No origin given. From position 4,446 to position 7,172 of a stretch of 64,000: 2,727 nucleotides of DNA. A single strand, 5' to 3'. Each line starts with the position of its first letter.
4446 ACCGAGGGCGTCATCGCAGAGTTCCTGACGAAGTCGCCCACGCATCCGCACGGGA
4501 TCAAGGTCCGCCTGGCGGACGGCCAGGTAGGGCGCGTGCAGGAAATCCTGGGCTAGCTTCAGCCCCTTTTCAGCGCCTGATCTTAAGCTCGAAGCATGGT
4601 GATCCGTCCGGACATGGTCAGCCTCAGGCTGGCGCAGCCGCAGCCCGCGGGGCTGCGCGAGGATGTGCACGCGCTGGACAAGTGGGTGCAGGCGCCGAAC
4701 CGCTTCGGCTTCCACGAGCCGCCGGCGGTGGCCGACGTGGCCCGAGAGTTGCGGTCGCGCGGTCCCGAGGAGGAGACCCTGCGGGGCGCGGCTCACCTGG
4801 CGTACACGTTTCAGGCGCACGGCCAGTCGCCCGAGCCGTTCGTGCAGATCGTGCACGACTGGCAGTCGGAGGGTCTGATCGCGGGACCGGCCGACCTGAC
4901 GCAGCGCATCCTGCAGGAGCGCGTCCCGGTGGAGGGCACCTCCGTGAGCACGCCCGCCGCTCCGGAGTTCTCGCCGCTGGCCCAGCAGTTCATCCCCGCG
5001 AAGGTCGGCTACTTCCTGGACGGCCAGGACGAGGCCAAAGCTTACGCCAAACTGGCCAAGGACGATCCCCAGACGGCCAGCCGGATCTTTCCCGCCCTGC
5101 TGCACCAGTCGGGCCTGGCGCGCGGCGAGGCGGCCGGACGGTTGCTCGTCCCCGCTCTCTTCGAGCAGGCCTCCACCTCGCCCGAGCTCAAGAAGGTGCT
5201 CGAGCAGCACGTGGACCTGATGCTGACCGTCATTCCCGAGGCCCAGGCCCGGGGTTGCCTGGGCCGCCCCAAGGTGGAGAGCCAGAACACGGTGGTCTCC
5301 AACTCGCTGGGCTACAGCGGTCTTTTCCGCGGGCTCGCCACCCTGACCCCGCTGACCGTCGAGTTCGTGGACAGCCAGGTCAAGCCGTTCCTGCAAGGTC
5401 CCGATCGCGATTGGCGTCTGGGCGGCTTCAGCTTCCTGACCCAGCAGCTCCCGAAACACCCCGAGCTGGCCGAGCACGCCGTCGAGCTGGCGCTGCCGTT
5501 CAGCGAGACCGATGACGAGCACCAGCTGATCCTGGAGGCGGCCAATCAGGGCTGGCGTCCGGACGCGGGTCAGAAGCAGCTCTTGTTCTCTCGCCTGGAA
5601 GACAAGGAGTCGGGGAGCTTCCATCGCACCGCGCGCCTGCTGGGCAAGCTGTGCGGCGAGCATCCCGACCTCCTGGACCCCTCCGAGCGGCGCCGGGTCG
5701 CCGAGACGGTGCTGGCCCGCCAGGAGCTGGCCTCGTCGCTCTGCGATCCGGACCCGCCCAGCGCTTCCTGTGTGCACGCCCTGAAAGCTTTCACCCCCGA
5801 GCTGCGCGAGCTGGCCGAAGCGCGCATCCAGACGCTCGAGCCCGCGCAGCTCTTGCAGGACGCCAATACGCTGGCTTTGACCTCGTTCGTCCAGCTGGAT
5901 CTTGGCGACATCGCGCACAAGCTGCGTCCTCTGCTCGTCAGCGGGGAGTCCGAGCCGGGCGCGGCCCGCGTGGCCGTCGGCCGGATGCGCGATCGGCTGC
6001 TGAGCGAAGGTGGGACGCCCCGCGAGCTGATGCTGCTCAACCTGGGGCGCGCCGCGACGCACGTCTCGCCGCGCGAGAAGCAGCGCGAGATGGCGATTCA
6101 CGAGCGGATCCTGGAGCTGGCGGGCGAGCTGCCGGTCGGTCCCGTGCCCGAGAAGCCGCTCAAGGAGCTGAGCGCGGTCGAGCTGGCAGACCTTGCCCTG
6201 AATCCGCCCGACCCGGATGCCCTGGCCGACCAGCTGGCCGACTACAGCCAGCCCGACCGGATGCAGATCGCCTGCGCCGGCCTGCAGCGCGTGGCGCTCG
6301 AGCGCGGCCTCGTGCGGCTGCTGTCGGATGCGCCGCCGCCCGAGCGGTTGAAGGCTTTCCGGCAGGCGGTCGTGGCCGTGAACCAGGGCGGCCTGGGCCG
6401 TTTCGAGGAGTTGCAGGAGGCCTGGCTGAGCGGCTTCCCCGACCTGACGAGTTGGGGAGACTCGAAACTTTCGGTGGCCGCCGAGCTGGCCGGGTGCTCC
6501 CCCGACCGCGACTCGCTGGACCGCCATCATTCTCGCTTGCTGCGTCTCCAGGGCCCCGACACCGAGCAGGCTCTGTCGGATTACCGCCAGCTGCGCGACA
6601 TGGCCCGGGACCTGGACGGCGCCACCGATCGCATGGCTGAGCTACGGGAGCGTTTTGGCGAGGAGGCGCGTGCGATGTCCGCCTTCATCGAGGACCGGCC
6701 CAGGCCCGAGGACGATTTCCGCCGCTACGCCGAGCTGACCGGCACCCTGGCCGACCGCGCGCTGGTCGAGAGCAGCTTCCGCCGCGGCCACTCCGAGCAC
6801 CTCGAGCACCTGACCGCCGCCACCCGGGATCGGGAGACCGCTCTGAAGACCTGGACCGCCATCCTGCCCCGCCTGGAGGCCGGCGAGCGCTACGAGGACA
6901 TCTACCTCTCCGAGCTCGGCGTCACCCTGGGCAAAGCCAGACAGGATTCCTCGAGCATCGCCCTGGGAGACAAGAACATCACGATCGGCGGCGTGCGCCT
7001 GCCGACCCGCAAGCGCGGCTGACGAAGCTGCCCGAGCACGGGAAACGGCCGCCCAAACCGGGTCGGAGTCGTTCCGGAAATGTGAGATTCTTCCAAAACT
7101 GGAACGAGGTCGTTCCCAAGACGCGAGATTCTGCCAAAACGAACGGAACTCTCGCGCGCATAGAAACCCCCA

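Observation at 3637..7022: Shared C-terminal peptide (I/V)IGGV(K/R)L(R/P)(R/T)R on two otherwise unrelated proteins in one operon (and a third at 25252)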

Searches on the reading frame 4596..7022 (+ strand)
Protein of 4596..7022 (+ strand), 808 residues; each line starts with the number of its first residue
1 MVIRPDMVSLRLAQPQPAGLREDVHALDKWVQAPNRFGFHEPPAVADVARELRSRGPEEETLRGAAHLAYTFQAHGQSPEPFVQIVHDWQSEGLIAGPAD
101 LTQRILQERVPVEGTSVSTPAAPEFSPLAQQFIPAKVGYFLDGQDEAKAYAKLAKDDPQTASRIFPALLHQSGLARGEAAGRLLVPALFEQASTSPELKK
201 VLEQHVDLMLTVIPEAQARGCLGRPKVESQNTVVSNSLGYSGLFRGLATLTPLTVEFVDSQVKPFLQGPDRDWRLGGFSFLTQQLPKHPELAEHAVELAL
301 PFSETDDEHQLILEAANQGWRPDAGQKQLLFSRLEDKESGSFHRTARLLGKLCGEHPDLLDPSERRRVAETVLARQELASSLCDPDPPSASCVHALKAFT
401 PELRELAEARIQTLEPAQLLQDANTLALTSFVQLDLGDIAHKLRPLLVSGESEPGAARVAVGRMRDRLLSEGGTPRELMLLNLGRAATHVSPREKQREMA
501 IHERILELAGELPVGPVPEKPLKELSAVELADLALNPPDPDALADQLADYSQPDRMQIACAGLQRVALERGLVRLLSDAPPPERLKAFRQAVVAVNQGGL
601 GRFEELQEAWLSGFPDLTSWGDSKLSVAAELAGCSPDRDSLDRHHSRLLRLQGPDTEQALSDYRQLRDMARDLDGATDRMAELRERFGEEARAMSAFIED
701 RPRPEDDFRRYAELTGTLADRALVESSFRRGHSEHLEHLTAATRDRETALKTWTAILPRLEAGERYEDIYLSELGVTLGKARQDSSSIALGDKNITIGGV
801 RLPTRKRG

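Call 5: search_protein_families(library=pfam, proteins=[window:4596-7022:+], max_evalue=0.01)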
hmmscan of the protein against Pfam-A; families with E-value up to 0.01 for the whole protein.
window:4596-7022:+ (808 aa): 0 families

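Call 9: find_encoding_contigs(protein=window:4596-7022:+, flank=10000, max_places=6)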
Protein window:4596-7022:+ (808 aa): no gene with exactly this product is on record in the collection.

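Call 10: find_homologous_proteins(query=window:4596-7022:+, max_evalue=0.001)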
Query window:4596-7022:+ (808 aa): 3 proteins with E <= 0.001 among 8000 candidates.
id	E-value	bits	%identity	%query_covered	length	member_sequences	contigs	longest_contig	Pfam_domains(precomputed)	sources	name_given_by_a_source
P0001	0.0e+0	1792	100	100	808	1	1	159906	-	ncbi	-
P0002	9.6e-282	955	57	100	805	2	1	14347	-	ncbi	-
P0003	9.9e-273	925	56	100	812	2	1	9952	-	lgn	-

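Call 12: find_encoding_contigs(protein=P0002, flank=10000, max_places=4)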
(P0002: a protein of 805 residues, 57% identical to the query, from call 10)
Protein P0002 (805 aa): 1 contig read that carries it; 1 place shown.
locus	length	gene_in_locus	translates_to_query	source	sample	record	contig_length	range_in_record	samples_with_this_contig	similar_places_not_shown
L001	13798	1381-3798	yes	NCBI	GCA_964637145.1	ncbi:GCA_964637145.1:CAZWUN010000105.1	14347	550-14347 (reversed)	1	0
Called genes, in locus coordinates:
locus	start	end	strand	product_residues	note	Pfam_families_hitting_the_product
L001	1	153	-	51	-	?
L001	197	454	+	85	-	PF13560:HTH_31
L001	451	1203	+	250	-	-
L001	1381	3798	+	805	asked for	-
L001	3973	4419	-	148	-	-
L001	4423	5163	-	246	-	-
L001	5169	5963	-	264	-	-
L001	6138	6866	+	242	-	-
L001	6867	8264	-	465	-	PF02706:Wzz (faint)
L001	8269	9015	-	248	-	PF10609:ParA (weak), PF01656:CbiA (weak)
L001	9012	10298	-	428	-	-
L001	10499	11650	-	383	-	PF02563:Poly_export, PF10531:SLBB, PF22461:SLBB_2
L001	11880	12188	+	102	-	-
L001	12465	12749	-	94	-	-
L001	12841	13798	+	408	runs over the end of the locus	PF13173:AAA_14, PF13635:DUF4143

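Call 13: find_encoding_contigs(protein=P0003, flank=10000, max_places=4)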
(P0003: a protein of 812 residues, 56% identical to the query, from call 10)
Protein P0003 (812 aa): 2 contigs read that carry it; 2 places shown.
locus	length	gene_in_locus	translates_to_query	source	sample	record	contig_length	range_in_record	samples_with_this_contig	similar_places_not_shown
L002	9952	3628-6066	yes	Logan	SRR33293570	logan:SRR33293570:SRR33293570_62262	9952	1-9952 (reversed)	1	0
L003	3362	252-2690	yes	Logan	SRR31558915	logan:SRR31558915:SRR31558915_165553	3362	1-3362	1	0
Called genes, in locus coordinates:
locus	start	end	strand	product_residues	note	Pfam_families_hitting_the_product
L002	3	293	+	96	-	?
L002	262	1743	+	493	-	PF02142:MGS, PF01808:AICARFT_IMPCHas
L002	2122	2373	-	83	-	PF01402:RHH_1 (weak)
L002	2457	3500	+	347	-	-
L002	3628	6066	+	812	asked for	-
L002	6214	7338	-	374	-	PF02985:HEAT (faint), PF13646:HEAT_2 (faint)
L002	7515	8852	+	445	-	-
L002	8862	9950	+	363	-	?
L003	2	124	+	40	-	?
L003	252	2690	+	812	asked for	-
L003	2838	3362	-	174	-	?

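Call 16: find_encoding_contigs(protein=P0005, flank=10000, max_places=6)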
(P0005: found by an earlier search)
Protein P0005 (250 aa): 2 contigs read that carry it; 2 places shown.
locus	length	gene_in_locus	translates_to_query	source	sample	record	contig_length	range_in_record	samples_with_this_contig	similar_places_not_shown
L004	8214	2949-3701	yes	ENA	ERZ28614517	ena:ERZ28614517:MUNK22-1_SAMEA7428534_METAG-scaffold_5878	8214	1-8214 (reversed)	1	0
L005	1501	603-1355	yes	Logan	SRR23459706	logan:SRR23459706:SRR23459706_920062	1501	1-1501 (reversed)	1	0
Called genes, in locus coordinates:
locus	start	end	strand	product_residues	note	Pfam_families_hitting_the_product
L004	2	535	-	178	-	?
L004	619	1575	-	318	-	-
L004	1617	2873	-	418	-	-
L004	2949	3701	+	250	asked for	-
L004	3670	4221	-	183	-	PF05685:Uma2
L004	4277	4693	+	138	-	-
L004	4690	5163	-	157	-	PF02631:RecX_HTH2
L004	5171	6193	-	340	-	PF00154:RecA_N, PF08423:Rad51, PF06745:ATPase (weak), PF27531:MT3502_N, PF21096:RecA_C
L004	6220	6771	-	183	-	PF02834:LigT_PEase, PF10469:AKAP7_NLS, PF13563:2_5_RNA_ligase2, PF02834:LigT_PEase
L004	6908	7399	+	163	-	PF01741:MscL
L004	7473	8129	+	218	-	-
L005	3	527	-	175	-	?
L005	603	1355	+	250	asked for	-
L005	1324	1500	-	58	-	?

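Call 24: find_related_loci(query=A1, collection=genome_contigs, flank=10000)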
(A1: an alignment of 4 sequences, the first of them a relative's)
Query A1 (808 aa) in genome_contigs; peptide patterns used: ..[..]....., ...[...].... (x = any residue, [..] = any of these).
30 stretches matched a pattern; 1 encode a relative of the query (tblastn E <= 1e-3); 1 distinct loci.
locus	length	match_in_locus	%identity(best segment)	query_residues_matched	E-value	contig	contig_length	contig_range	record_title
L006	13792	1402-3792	57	1-807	0e+0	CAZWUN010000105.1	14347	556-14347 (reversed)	MAG TPA_asm: uncultured Burkholderiales bacterium isolate SRP329715_co1_362 genome assembly, contig: NODE_6409_length_14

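Call 33: search_protein_families(library=ncbifam, proteins=[window:4596-7022:+], max_evalue=1)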
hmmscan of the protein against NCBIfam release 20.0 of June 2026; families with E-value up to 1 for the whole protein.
window:4596-7022:+ (808 aa): 0 families

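Call 61: search_protein_families(library=padloc, proteins=[window:4596-7022:+], max_evalue=0.01)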
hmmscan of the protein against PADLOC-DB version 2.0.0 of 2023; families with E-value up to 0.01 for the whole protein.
window:4596-7022:+ (808 aa): 0 families

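Call 65: predict_structure(alignment_id=A5)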
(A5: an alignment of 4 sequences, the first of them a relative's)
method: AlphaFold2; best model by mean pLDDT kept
length: 213 residues; sequences in the alignment: 4
mean_pLDDT: 55.2   pTM: 0.53
mean pLDDT of the five models: 55.2, 50.1, 40.8, 39.3, 39.2
residues with pLDDT >= 90: 0; 70-90: 66; 50-70: 44; < 50: 103
segments of 3 or more residues with pLDDT < 50: 1-17, 128-213
pLDDT, mean of each block of 10 residues (from residue 1): 36 44 79 73 72 70 71 74 87 71 74 62 56 41 38 41 41 36 35 34 32 31
secondary structure, 60 per line:
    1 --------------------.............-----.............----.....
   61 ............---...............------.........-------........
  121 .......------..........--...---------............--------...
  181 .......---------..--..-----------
elements in order: H21-33 H39-51 H56-72 H76-90 H97-105 H113-127 H134-143 H158-169 H178-187

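Call 66: predict_structure(alignment_id=A4)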
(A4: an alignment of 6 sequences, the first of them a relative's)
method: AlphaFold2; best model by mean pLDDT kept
length: 250 residues; sequences in the alignment: 6
mean_pLDDT: 52.5   pTM: 0.42
mean pLDDT of the five models: 52.5, 52.3, 52.2, 51.8, 48.7
residues with pLDDT >= 90: 0; 70-90: 55; 50-70: 62; < 50: 133
segments of 3 or more residues with pLDDT < 50: 1-53, 173-201, 203-205, 207-248
pLDDT, mean of each block of 10 residues (from residue 1): 37 39 31 30 31 59 60 62 67 68 82 80 82 78 74 58 52 46 40 43 44 35 40 32 43
secondary structure, 60 per line:
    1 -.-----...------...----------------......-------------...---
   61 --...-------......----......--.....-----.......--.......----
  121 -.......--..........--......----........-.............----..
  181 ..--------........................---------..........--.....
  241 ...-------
elements in order: E8-10 E17-19 H36-41 E55-57 E63-65 E73-78 E83-88 E91-95 E101-107 E110-116 E122-128 E131-140 E143-148 H153-160 H162-174 H179-182 H191-214 E224-233 E236-243

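Call 70: fold_search(model_id=the predicted structure, library=pdb)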
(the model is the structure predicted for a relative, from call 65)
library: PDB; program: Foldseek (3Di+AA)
matches with E <= 10: 313; with E <= 0.001: 0
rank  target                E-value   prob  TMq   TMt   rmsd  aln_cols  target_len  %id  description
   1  3bej_A                3.3e-01  0.14  0.16  0.16  16.3       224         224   13  Structure of human FXR in complex with MFA-1 and co-activator peptide (released 2008-03-18)
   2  4qe8_A                4.4e-01  0.13  0.16  0.17  16.1       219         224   14  FXR with DM175 and NCoA-2 peptide (released 2015-08-12)
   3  3l1b                  6.2e-01  0.12  0.17  0.16  15.5       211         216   15  Complex Structure of FXR Ligand-binding domain with a tetrahydroazepinoindole compound (released 2010-03-02)
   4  4oj4                  6.2e-01  0.11  0.17  0.14  19.1       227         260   11  Crystal structure of V290M PPARgamma mutant in complex with diclofenac (released 2015-02-04)
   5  7vue_A                7.5e-01  0.10  0.16  0.16  15.8       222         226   14  Structural insight of the molecular mechanism of cilofexor bound to FXR (released 2022-03-16)
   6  5q0q_C                7.9e-01  0.08  0.15  0.15  16.0       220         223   14  Ligand binding to FARNESOID-X-RECEPTOR (released 2017-07-05)
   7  5q0r_A                9.2e-01  0.11  0.18  0.18  15.7       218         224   14  Ligand binding to FARNESOID-X-RECEPTOR (released 2017-07-05)
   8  3rvf_A                9.6e-01  0.08  0.16  0.16  15.7       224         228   14  FXR with SRC1 and GSK2034 (released 2011-09-21)
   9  5yxb_A                1.0e+00  0.08  0.16  0.15  17.4       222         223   13  A ligand binding to FXR (released 2019-03-13)
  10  1t33_A                1.1e+00  0.15  0.20  0.19  15.0       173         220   12  Structural Genomics, The crystal structure of a putative transcriptional repressor (TetR/AcrR family) from Salmonella  (released 2004-08-03)
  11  8znn                  1.1e+00  0.08  0.15  0.13  15.8       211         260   13  X-ray structure of human PPAR delta ligand binding domain in complex with a synthetic agonist 16a (released 2025-12-24)
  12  5cwf_A                1.2e+00  0.23  0.25  0.29  12.0       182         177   14  Crystal structure of de novo designed helical repeat protein DHR8 (released 2015-12-16)
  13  9k8b                  1.2e+00  0.38  0.33  0.32  15.3       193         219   15  Cryo-EM structure of monomer of designed zinc-induced tetrahedron Cage-t32-Zn1-HEHE-34 (released 2025-10-29)
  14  3dct_A                1.2e+00  0.08  0.17  0.16  15.7       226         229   14  FXR with SRC1 and GW4064 (released 2008-08-12)
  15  6e6a_A                1.2e+00  0.07  0.14  0.17  20.9       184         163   11  Triclinic crystal form of IncA G144A point mutant (released 2019-07-10)
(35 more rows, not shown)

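Call 75: find_related_loci(query=A4, collection=metagenome_contigs, flank=10000)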
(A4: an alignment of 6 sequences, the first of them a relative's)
Query A4 (250 aa) in metagenome_contigs; peptide patterns used: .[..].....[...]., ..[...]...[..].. (x = any residue, [..] = any of these).
95 stretches matched a pattern; 2 encode a relative of the query (tblastn E <= 1e-3); 2 distinct loci.
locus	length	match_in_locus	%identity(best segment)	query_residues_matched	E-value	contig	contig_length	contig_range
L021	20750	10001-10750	55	1-250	3e-91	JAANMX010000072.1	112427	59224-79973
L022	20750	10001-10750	53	1-250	2e-86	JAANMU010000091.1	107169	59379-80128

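Call 77: search_solved_structures(query=A1, max_evalue=1)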
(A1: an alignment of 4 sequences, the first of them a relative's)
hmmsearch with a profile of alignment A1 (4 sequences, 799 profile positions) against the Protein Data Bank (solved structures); distinct sequences matched with E-value up to 1: 2.
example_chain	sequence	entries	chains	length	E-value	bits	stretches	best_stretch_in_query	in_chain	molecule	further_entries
3jud_A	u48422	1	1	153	0.92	10.9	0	50-85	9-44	AIG2-like domain-containing protein 1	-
3jub_A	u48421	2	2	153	0.92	10.9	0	50-85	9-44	AIG2-like domain-containing protein 1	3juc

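Call 78: search_solved_structures(query=A4, max_evalue=1)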
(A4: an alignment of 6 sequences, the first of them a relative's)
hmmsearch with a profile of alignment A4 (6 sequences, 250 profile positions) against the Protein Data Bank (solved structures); distinct sequences matched with E-value up to 1: 10.
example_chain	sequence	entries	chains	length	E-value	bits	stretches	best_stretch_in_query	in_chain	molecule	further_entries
2fb5_A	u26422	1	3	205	0.12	15.1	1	33-68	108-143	hypothetical Membrane Spanning Protein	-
7a11_A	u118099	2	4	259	0.51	13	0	97-135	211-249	L,D-transpeptidase 2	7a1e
7a1c_A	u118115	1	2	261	0.52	12.9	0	97-135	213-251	L,D-transpeptidase 2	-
4gsq_A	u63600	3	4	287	0.53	12.9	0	97-136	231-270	Probable conserved lipoprotein LPPS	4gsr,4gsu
4huc_A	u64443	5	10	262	0.53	12.9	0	97-135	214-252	PROBABLE CONSERVED LIPOPROTEIN LPPS | L,D-transpeptidase 2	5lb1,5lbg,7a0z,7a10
3vyo_A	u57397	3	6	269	0.58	12.8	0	97-135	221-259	Probable conserved lipoprotein LPPS | L,D-transpeptidase 2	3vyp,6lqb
6iyv_B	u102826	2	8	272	0.6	12.7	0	97-135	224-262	L,D-transpeptidase 2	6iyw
3tx4_A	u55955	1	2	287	0.64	12.6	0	97-135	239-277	Mycobacterium Tuberculosis LD-transpeptidase type 2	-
8j65_A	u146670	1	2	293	0.68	12.6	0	97-135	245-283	L,D-transpeptidase 2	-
3tur_A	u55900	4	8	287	0.7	12.5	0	97-135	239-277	Mycobacteria Tuberculosis LD-transpeptidase type 2 | LD-transpeptidase type 2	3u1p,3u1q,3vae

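Call 79: search_solved_structures(query=A5, max_evalue=1)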
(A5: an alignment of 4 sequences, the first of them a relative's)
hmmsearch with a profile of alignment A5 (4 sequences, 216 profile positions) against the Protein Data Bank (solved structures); distinct sequences matched with E-value up to 1: 3.
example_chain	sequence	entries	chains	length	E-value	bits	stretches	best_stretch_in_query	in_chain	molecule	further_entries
4iqd_A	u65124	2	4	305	0.11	15.3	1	63-125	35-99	Carboxyvinyl-carboxyphosphonate phosphorylmutase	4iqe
8ya8_A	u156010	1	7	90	0.59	13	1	59-130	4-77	Regulator of telomere elongation helicase 1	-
8p8h_A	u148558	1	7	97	0.91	12.4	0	60-130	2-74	Regulator of telomere elongation helicase 1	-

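Call 80: search_protein_families(library=phrogs, proteins=[window:4596-7022:+], max_evalue=0.01)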
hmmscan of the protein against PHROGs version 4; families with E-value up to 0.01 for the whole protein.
window:4596-7022:+ (808 aa): 0 families

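Call 95: fold_search(model_id=the predicted structure, library=pdb)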
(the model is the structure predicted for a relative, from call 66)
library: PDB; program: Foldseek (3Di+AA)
matches with E <= 10: 461; with E <= 0.001: 0
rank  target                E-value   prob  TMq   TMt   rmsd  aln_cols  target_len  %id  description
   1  3ckg                  1.8e-02  1.00  0.24  0.25   8.9       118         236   18  The crystal structure of OspA deletion mutant (released 2009-01-27)
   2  3aum                  4.1e-02  0.89  0.17  0.18  13.7       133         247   17  Crystal structure of OspA mutant (released 2012-02-15)
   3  2oy5                  5.1e-02  0.87  0.18  0.18  13.5       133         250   18  The crystal structure of OspA mutant (released 2008-03-04)
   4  3ckf                  9.6e-02  0.69  0.15  0.16  10.2       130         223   15  The crystal structure of OspA deletion mutant (released 2009-01-27)
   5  2oy1                  1.3e-01  0.72  0.18  0.18  13.5       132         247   17  The crystal structure of OspA mutant (released 2007-12-11)
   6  8tvd_E                1.6e-01  0.84  0.25  0.27  11.6       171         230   10  Fab 221-11 in complex with OspA (released 2024-08-28)
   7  6kwj                  1.6e-01  0.35  0.12  0.14  14.7       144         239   14  A Crystal Structure of OspA mutant (released 2020-09-09)
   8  2pi3                  1.7e-01  0.69  0.18  0.18  13.4       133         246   16  The crystal structure of OspA mutant (released 2008-05-27)
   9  1osp_O                1.9e-01  0.38  0.12  0.12  14.1       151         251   14  CRYSTAL STRUCTURE OF OUTER SURFACE PROTEIN A OF BORRELIA BURGDORFERI COMPLEXED WITH A MURINE MONOCLONAL ANTIBODY FAB (released 1997-04-21)
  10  4eqa_C                2.0e-01  0.51  0.13  0.21  12.2       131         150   11  Crystal structure of PA1844 in complex with PA1845 from Pseudomonas aeruginosa PAO1 (released 2012-09-12)
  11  2ol8                  2.0e-01  0.51  0.13  0.13  12.9       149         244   13  The crystal structure of OspA mutant (released 2007-12-11)
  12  6kwu                  2.0e-01  0.30  0.12  0.12  13.2       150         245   13  A Crystal Structure of OspA mutant (released 2020-09-09)
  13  2i5v                  2.4e-01  0.41  0.14  0.14  14.3       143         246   10  Crystal structure of OspA mutant (released 2007-12-25)
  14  3q7m                  2.4e-01  0.18  0.11  0.09  15.4       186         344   12  The crystal structure of BamB from the BAM complex in spacegroup I222 (released 2011-02-09)
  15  4fgi_H                2.5e-01  0.33  0.13  0.19  11.7       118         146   10  Structure of the effector - immunity system Tse1 / Tsi1 from Pseudomonas aeruginosa (released 2012-06-20)
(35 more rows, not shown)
